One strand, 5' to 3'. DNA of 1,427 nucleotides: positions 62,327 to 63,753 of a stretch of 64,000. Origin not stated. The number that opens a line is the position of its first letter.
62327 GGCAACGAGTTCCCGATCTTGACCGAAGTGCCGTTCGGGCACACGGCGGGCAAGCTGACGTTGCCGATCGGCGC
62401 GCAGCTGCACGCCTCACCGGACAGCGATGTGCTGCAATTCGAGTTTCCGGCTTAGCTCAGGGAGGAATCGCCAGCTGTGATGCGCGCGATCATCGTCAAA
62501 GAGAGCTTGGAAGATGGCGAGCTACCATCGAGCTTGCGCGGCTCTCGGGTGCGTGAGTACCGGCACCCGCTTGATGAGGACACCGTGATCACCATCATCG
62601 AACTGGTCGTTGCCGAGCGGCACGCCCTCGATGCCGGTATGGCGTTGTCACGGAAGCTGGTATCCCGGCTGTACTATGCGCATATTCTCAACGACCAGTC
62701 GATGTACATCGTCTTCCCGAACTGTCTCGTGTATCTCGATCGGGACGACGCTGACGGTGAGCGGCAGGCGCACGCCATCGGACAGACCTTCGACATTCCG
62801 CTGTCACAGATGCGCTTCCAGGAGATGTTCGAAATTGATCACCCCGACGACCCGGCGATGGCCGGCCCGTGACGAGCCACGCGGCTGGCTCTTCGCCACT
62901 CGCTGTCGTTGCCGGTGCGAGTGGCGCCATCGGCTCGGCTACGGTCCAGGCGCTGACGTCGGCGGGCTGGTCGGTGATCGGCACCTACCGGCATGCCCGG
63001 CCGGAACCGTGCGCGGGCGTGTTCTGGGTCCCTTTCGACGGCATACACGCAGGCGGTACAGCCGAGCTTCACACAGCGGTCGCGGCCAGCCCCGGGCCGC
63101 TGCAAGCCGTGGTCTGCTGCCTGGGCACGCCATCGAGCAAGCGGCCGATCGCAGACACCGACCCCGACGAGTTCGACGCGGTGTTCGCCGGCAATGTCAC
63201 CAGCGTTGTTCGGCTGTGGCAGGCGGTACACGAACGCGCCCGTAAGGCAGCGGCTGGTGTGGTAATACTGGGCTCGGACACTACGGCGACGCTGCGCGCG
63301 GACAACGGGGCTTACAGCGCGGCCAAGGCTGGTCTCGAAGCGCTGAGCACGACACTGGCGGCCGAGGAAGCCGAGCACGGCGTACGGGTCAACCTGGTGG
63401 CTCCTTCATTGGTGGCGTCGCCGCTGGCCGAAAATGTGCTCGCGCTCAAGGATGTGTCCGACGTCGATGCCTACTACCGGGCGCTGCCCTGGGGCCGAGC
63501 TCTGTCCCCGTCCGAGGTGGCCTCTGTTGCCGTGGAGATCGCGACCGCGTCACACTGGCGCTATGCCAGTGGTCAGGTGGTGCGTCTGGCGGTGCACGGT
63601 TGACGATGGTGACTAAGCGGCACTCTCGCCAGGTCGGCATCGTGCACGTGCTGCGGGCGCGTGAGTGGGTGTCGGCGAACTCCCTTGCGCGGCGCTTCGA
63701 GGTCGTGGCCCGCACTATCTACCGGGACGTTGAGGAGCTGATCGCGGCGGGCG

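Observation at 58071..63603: Compact operon: MoaA-like rSAM, B12-rSAM, EpmA-like aaRS core, MccF-like peptidase, unknown protein, SDR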

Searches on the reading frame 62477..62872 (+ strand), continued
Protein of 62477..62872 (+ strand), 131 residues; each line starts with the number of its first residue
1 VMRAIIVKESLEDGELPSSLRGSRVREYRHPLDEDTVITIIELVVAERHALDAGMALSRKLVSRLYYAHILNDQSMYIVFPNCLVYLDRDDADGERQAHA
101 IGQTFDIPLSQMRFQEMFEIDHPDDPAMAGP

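Call 95: fold_search(model_id=the predicted structure, library=viral)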
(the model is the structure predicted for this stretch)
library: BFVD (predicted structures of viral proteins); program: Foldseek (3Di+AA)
matches with E <= 10: 638; with E <= 0.001: 0
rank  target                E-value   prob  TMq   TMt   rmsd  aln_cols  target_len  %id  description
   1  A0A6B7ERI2            7.3e-02  0.33  0.30  0.26   7.9       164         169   13  (no name in the UniProt tables at hand)
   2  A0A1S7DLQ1            9.2e-02  0.18  0.18  0.12   8.9        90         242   16  MC054 [Molluscum contagiosum virus subtype 2]
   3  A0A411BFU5            9.8e-02  0.21  0.21  0.22  14.6       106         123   10  (no name in the UniProt tables at hand)
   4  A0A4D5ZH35            1.1e-01  0.23  0.24  0.27  12.0        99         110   13  Uncharacterized protein [Burkholderia phage BcepSaruman]
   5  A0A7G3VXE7            1.2e-01  0.28  0.26  0.12  10.4       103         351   14  ORF19b [Fowl aviadenovirus 4]
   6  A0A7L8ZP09            1.5e-01  0.16  0.23  0.26  11.2       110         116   12  Uncharacterized protein [Erwinia phage pEa_SNUABM_47]
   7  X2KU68                1.8e-01  0.51  0.37  0.36   8.5       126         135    6  S-adenosyl-L-methionine hydrolase [Vibrio phage Vc1]
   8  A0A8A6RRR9            2.4e-01  0.06  0.14  0.07  14.4        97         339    5  VP1 [Neuropteran jingmen-related virus]
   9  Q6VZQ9                2.5e-01  0.35  0.32  0.39  11.3        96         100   10  Uncharacterized protein CNPV088 [Canarypox virus]
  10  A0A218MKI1            2.9e-01  0.30  0.31  0.24  11.8       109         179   11  YubB ferredoxin-like domain-containing protein [uncultured virus]
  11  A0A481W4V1            2.9e-01  0.13  0.21  0.23  12.0       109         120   16  Uncharacterized protein [Pseudomonas phage Psa21]
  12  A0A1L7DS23            3.0e-01  0.69  0.42  0.42   4.6       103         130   12  Uncharacterized protein [Ralstonia phage phiAp1]
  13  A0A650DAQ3            3.4e-01  0.14  0.32  0.26  11.3       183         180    9  (no name in the UniProt tables at hand)
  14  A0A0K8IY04            3.9e-01  0.30  0.35  0.36   7.4       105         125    8  Uncharacterized protein [Cronobacter phage Dev-CD-23823]
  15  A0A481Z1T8            3.9e-01  0.03  0.14  0.08  16.8       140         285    9  Uncharacterized protein [Pithovirus LCPAC001]
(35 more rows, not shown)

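Call 97: search_dna_similar(query=window:62477-62869:+, collection=plasmids, mode=protein, max_evalue=0.001, max_rows=20)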
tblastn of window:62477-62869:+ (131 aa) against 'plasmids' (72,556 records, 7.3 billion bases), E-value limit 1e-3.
Records with a match: 9; places in all: 9; records where one place covers at least 80% of the query: 9.
Best place of each record, by identity: <60% 9.
By first word of the organism name: Streptomyces 4; Nocardia 4; Calothrix 1.
By predicted mobility (MOB-suite, as given by PLSDB): non-mobilizable 5; mobilizable 4.
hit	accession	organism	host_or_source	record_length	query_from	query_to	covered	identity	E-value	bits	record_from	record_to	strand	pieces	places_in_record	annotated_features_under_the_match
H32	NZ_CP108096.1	Streptomyces sp. NBC_00239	-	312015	2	127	96%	49.2%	7e-29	116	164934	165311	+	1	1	hypothetical protein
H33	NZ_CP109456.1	Streptomyces sp. NBC_01456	-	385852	2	127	96%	49.2%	4e-26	108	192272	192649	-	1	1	hypothetical protein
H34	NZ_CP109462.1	Streptomyces sp. NBC_01454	-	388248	2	127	96%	49.2%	4e-26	108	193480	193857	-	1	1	hypothetical protein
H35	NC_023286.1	Streptomyces sp. F12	-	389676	2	127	96%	46.0%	9e-26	107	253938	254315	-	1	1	hypothetical protein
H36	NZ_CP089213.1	Nocardia asteroides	-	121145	1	129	98%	43.8%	2e-23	101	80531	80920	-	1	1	hypothetical protein | LD-carboxypeptidase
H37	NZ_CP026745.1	Nocardia cyriacigeorgica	Homo sapiens,laboratory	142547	2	130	98%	39.2%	2e-18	87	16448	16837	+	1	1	hypothetical protein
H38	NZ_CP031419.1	Nocardia farcinica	Homo sapiens,Madura foot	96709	2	130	98%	39.2%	3e-18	86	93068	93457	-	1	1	hypothetical protein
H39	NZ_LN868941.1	Nocardia farcinica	not known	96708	2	130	98%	39.2%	3e-18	86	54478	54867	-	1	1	hypothetical protein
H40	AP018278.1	Calothrix sp. NIES-4101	-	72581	1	124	95%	39.5%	2e-21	95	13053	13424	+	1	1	hypothetical protein | short-chain dehydrogenase/reductase SDR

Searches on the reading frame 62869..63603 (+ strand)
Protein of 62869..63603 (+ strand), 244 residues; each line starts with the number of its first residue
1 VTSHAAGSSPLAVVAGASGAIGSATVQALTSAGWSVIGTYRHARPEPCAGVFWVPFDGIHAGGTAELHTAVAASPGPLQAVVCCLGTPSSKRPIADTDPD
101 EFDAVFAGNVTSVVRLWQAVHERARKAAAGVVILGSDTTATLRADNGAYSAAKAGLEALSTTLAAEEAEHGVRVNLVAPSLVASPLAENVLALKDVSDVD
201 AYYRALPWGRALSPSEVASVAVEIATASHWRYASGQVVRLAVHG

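Call 3: search_protein_families(library=pfam, proteins=[window:62869-63603:+], max_evalue=0.01)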
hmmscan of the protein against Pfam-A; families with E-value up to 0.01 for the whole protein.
window:62869-63603:+ (244 aa): 4 families
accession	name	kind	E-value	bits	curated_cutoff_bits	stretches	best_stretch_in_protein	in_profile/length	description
PF13561.12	adh_short_C2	-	5.2e-29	101.9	27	1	16-237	1-228/236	Enoyl-(Acyl carrier protein) reductase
PF00106.31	adh_short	-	6.4e-25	88.2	26.6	1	12-190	3-190/195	short chain dehydrogenase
PF01370.27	Epimerase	-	2.1e-06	27.8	20.9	1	13-185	2-175/240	NAD dependent epimerase/dehydratase family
PF08659.16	KR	-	5.2e-05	23.7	22.6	1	60-174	64-173/180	KR domain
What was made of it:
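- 62869..63603 (+): D: classical short-chain dehydrogenase/reductase. Pfam adh_short and adh_short_C2 (call 3).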

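Call 5: search_protein_families(library=ncbifam, proteins=[window:62869-63603:+], max_evalue=0.01)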
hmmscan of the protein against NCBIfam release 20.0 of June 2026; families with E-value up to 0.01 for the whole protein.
window:62869-63603:+ (244 aa): 197 families (the best 25 are shown)
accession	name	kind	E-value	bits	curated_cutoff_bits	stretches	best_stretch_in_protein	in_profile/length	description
NF005559.1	PRK07231.1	subfamily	1.3e-25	90.3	215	1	11-226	6-230/249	glucose 1-dehydrogenase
NF047420.2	EF_P_mod_YmfI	equivalog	6.4e-25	88.2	238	1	12-240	2-231/236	elongation factor P 5-aminopentanone reductase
NF005095.0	PRK06523.1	subfamily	1.7e-22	80.2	231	1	12-221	13-235/261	oxidoreductase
NF009466.0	PRK12826.1-2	subfamily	2.6e-22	79.5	222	1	11-239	5-239/248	3-oxoacyl-ACP reductase FabG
TIGR01830.1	3oxo_ACP_reduc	equivalog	3.4e-22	79.3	297.75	1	12-239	1-233/239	3-oxoacyl-[acyl-carrier-protein] reductase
NF004823.0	PRK06179.1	subfamily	5.6e-21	75.2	310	1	9-232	5-238/271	oxidoreductase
NF005753.0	PRK07577.1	equivalog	1.2e-20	74.1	310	1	12-240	6-228/237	SDR family oxidoreductase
NF006074.0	PRK08220.1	equivalog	2e-20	73.5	312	1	12-195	11-193/251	2,3-dihydro-2,3-dihydroxybenzoate dehydrogenase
NF005893.0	PRK07856.1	equivalog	2.2e-20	73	255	1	11-244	11-239/255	SDR family oxidoreductase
NF009464.0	PRK12824.1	subfamily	5.2e-19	68.9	269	1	11-238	4-236/245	3-oxoacyl-ACP reductase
NF006073.0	PRK08219.1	equivalog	5.3e-19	68.8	218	1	9-219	3-203/227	SDR family oxidoreductase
TIGR01829.1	AcAcCoA_reduct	subfamily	9.7e-19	68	302.1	1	11-236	2-232/242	acetoacetyl-CoA reductase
NF005075.0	PRK06500.1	equivalog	1e-18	67.6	336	1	12-227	9-230/249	SDR family oxidoreductase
NF006693.0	PRK09242.1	equivalog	1.4e-18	67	328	1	12-237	13-246/258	SDR family oxidoreductase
NF052558.1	MBtsdlDhBudC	equivalog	2.1e-18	66.8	270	1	12-235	6-232/250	meso-2,3-butanediol dehydrogenase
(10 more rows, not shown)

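Call 13: search_protein_families(library=padloc, proteins=[window:62869-63603:+], max_evalue=0.01)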
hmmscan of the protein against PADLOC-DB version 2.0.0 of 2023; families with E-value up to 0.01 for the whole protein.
window:62869-63603:+ (244 aa): 0 families

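Call 78: search_solved_structures(query=window:62869-63600:+, max_evalue=1e-15, show_alignments=0)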
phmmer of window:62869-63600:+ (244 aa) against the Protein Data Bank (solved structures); distinct sequences matched with E-value up to 1e-15: 0.
